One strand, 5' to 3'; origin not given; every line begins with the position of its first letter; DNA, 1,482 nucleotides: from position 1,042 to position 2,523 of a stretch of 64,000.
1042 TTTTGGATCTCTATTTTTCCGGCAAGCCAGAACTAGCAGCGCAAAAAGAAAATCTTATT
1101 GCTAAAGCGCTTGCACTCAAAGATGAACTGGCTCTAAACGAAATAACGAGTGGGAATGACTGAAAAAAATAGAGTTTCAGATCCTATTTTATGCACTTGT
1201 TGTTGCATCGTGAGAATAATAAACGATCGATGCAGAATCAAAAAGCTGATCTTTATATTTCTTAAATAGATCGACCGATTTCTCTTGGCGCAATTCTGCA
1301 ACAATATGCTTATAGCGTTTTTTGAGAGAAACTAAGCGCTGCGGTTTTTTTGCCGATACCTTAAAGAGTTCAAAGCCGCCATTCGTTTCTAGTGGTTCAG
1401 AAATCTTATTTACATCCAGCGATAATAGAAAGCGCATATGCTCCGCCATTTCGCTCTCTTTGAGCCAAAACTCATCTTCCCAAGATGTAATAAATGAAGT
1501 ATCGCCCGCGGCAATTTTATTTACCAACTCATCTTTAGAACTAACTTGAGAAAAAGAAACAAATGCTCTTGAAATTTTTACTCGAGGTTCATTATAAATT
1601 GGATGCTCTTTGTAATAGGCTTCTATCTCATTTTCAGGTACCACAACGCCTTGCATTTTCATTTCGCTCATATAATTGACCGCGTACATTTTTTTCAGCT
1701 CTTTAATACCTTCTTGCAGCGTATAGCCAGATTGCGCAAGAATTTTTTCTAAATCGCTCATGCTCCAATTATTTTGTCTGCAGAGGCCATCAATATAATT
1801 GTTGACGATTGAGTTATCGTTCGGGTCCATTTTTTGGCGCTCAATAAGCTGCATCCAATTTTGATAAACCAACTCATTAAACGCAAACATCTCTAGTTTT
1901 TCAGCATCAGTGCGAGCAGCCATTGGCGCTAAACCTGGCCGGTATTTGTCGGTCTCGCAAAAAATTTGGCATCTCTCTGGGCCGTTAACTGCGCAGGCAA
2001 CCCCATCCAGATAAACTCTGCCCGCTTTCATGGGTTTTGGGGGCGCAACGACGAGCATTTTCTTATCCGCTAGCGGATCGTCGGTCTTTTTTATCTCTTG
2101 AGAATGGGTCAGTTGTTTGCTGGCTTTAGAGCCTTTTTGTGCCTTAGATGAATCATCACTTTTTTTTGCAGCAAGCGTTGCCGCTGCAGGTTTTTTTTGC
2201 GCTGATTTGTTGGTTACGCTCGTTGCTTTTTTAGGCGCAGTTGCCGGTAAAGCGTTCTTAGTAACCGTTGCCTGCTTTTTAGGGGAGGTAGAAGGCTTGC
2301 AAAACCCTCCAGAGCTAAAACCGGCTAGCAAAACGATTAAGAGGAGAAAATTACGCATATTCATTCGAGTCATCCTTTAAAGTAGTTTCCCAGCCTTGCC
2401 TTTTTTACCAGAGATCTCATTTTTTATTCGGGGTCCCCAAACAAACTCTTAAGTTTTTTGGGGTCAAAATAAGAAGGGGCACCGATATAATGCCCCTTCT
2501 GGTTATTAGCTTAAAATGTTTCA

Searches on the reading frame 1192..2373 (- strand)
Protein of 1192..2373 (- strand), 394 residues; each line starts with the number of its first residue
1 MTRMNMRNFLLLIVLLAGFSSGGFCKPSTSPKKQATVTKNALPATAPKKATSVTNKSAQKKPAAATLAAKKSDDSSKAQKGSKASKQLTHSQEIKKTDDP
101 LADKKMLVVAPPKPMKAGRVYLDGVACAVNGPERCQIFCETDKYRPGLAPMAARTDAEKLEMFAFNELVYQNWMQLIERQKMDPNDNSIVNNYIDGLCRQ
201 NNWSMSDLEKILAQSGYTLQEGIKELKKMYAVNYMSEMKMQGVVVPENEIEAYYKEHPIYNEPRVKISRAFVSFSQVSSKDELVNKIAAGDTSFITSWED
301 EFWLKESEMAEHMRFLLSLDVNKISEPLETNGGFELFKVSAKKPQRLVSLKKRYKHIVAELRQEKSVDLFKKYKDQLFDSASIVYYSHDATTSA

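Call 44: search_protein_families(library=pfam, proteins=[window:1192-2373:-], max_evalue=0.001)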
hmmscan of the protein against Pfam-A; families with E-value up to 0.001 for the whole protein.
window:1192-2373:- (394 aa): 2 families
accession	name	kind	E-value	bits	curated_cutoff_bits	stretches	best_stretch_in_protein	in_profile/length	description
PF00639.27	Rotamase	-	2.8e-05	25.5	21.7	0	44-83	16-55/97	PPIC-type PPIASE domain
PF13145.12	Rotamase_2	-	0.0008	20.6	27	1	245-350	1-116/121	PPIC-type PPIASE domain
